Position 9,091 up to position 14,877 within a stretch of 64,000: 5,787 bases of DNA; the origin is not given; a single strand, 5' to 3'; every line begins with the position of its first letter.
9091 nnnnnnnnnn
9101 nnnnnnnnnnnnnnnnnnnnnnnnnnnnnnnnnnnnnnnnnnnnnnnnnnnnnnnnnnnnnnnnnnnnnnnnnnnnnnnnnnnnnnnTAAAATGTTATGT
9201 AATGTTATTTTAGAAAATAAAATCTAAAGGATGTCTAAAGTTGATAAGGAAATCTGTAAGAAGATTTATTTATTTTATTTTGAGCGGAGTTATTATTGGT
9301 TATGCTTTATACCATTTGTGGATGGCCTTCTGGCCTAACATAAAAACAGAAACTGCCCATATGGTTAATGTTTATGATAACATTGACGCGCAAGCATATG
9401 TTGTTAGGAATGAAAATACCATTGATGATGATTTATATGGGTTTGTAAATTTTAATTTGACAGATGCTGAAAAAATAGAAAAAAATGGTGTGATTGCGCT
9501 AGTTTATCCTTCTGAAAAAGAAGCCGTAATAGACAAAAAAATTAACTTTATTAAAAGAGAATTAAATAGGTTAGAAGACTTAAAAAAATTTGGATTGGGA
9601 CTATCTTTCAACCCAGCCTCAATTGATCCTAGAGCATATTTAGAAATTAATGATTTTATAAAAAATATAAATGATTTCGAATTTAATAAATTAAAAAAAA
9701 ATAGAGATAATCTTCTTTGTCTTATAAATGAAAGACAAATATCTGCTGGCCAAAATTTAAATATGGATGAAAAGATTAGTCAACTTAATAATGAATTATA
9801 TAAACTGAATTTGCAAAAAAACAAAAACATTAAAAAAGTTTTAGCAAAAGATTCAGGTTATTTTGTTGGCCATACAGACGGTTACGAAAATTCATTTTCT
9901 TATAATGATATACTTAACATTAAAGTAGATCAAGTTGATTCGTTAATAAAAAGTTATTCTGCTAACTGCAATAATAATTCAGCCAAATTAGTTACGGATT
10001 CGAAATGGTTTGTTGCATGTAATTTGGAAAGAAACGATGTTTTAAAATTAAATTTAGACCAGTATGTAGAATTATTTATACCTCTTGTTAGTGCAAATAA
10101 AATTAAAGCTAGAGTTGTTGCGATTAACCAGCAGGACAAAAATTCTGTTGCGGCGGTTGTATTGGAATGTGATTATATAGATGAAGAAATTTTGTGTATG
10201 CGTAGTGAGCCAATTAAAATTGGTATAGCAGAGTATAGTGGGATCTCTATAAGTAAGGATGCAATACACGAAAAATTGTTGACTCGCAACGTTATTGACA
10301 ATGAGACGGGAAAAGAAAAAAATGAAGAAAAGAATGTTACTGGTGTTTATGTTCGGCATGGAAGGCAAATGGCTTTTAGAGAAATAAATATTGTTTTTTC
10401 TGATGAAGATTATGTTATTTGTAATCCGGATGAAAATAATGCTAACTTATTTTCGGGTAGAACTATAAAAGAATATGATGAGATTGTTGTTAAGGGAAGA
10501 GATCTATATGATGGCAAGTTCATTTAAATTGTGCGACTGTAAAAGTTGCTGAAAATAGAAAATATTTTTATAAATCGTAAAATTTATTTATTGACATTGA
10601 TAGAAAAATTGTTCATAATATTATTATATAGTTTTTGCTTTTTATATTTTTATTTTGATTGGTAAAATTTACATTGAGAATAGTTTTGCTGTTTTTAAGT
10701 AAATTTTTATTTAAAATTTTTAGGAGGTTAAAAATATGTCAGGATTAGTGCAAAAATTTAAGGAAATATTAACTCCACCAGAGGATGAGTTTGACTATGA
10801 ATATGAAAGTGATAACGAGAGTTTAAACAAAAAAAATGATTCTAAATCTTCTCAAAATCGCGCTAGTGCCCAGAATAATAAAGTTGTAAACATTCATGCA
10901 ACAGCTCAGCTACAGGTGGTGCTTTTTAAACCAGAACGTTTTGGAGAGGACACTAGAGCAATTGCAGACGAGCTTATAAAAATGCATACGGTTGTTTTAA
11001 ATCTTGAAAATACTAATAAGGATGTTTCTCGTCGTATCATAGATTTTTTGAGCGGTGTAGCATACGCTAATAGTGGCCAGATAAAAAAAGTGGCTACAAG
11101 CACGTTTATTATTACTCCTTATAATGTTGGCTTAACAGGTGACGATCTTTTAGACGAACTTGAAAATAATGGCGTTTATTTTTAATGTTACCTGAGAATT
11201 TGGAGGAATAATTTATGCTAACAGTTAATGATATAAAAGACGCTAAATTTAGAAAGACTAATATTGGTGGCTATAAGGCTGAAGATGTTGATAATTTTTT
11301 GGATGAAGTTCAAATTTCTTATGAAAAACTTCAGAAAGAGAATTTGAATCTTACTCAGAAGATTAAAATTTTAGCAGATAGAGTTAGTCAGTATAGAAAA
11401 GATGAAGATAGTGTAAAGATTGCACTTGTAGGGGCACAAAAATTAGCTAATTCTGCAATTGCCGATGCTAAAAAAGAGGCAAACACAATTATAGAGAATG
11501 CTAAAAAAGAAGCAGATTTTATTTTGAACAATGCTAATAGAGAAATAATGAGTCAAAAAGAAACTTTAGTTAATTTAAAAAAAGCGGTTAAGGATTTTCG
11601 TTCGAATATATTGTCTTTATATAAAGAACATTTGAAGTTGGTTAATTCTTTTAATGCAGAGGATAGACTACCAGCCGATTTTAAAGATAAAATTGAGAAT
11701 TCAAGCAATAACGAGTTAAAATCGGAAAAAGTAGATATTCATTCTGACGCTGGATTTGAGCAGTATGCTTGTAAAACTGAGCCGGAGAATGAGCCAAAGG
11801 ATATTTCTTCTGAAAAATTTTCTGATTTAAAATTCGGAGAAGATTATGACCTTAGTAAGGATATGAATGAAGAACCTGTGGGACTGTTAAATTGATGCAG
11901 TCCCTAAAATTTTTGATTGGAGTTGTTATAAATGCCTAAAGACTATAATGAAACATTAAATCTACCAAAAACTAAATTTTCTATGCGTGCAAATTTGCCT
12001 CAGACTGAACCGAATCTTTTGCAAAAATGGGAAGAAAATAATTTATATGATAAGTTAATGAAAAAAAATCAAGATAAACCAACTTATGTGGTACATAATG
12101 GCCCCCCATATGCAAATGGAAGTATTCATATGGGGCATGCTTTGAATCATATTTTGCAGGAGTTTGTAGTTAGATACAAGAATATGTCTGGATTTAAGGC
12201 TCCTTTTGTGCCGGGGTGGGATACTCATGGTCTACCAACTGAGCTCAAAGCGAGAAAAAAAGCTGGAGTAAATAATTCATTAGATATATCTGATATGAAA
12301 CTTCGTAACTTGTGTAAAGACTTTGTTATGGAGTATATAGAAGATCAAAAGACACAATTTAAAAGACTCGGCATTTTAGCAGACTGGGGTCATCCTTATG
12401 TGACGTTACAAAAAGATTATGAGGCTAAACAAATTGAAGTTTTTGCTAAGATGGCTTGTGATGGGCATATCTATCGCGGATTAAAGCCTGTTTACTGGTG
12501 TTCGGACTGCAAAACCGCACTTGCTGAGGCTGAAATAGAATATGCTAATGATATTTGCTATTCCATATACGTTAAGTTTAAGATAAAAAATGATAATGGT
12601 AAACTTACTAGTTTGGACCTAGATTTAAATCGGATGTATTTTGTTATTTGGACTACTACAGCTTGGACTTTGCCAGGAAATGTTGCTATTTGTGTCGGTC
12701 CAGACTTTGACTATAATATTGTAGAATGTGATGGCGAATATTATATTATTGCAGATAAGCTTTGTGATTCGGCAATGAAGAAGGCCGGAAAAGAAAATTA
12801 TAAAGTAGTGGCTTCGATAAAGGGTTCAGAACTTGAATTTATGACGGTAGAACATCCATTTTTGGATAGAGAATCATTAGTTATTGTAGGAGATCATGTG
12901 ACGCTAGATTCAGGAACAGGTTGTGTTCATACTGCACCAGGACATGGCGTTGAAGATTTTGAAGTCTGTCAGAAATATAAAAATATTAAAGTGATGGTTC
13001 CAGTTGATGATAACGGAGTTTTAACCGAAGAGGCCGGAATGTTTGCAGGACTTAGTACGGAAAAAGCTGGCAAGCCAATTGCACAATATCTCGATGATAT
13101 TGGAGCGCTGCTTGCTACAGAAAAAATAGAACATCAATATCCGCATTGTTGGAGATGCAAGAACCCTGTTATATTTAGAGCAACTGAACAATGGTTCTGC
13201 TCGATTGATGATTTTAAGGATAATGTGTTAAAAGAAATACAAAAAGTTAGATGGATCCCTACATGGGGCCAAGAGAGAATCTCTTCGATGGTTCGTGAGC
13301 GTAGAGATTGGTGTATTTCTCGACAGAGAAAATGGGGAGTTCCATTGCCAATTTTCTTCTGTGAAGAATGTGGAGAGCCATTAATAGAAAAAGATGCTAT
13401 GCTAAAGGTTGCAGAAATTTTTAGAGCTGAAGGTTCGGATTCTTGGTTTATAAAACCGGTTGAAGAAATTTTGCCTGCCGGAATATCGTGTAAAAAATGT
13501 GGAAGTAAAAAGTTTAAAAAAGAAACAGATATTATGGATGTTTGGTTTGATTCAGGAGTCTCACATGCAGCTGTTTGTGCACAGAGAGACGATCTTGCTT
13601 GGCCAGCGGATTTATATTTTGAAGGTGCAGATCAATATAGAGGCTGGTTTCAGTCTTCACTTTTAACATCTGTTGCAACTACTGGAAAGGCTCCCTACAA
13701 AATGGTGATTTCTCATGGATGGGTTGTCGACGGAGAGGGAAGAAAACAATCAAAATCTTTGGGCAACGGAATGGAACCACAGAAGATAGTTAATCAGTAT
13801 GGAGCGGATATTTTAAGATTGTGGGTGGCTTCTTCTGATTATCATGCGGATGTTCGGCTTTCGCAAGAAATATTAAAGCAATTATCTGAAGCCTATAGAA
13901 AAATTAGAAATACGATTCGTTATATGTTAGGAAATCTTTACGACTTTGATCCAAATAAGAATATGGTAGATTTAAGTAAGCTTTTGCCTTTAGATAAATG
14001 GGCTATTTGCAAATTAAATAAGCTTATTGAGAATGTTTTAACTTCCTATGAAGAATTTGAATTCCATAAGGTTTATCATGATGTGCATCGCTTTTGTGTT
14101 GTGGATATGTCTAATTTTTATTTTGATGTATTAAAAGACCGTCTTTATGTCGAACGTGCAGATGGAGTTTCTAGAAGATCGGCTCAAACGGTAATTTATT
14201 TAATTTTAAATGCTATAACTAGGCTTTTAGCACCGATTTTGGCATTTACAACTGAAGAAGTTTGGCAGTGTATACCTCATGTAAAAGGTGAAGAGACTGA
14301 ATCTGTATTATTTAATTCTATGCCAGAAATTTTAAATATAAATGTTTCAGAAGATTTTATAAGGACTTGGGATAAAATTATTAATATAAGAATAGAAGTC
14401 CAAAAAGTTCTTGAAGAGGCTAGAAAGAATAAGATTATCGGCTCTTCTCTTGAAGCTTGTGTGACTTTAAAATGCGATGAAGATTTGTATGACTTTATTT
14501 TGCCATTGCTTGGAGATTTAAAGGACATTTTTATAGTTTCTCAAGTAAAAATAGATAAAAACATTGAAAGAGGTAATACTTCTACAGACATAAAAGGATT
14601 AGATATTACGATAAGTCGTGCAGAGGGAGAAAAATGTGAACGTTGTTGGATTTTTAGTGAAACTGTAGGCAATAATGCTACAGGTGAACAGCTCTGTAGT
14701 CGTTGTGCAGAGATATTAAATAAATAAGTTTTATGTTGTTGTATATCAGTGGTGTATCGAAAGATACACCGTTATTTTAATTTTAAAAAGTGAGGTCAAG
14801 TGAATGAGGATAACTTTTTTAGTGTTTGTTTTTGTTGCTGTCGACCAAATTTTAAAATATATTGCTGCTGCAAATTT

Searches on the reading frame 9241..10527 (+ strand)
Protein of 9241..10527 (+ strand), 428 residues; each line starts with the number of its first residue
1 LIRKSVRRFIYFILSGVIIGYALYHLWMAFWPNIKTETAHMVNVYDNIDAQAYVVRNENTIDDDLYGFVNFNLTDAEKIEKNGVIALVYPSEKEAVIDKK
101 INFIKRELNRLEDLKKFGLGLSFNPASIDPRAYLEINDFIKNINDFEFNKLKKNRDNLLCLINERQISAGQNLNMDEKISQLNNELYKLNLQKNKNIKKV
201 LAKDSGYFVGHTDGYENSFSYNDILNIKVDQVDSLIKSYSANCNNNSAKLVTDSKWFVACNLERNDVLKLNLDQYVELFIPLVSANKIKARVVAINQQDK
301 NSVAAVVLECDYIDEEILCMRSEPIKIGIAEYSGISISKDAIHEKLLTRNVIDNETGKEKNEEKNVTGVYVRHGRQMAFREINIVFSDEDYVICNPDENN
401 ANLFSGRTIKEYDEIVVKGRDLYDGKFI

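Call 99: search_protein_families(library=pfam, proteins=[window:9241-10527:+], max_evalue=0.000001)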
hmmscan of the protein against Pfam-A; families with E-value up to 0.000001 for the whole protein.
window:9241-10527:+ (428 aa): 1 family
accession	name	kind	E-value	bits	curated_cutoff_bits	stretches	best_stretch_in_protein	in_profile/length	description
PF12700.13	HlyD_2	-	1.2e-35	123.5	25.1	1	3-428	9-416/416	HlyD family secretion protein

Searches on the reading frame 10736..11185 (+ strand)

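Call 99: search_protein_families(library=pfam, proteins=[window:10736-11185:+], max_evalue=0.000001)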
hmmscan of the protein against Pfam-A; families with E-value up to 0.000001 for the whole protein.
window:10736-11185:+ (149 aa): 1 family
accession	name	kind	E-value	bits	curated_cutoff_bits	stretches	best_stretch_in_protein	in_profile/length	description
PF04472.17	SepF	-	5.6e-24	84.6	27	1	61-131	1-70/72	Cell division protein SepF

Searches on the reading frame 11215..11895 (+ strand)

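Call 99: search_protein_families(library=pfam, proteins=[window:11215-11895:+], max_evalue=0.000001)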
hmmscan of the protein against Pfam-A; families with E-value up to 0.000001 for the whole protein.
window:11215-11895:+ (226 aa): 1 family
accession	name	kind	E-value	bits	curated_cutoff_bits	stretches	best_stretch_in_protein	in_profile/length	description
PF05103.18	DivIVA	-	1.7e-29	102.8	28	1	2-131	1-129/131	DivIVA protein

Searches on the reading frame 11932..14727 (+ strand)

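Call 54: search_protein_families(library=pfam, proteins=[window:11932-14727:+], max_evalue=0.00001)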
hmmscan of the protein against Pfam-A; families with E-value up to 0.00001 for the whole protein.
window:11932-14727:+ (931 aa): 6 families
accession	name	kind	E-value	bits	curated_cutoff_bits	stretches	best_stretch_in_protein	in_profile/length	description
PF00133.28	tRNA-synt_1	-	1.4e-141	472.5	22.7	1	29-644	2-414/414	tRNA synthetases class I (I, L, M and V)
PF08264.19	Anticodon_1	-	2.1e-32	112.5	25.1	1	688-844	1-146/148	Anticodon-binding domain of tRNA ligase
PF09334.17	tRNA-synt_1g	-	4.2e-29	101.9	20.1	2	54-205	3-138/391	tRNA synthetases class I (M)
PF01406.26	tRNA-synt_1e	-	3.9e-08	33.5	27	0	565-650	214-298/301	tRNA synthetases class I (C) catalytic domain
PF06827.20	zf-FPG_IleRS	-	1.2e-06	28.6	21.3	1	899-927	1-29/30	Zinc finger found in FPG and IleRS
PF01921.24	tRNA-synt_1f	-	7e-06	25.6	27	0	584-662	263-339/360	tRNA synthetases class I (K)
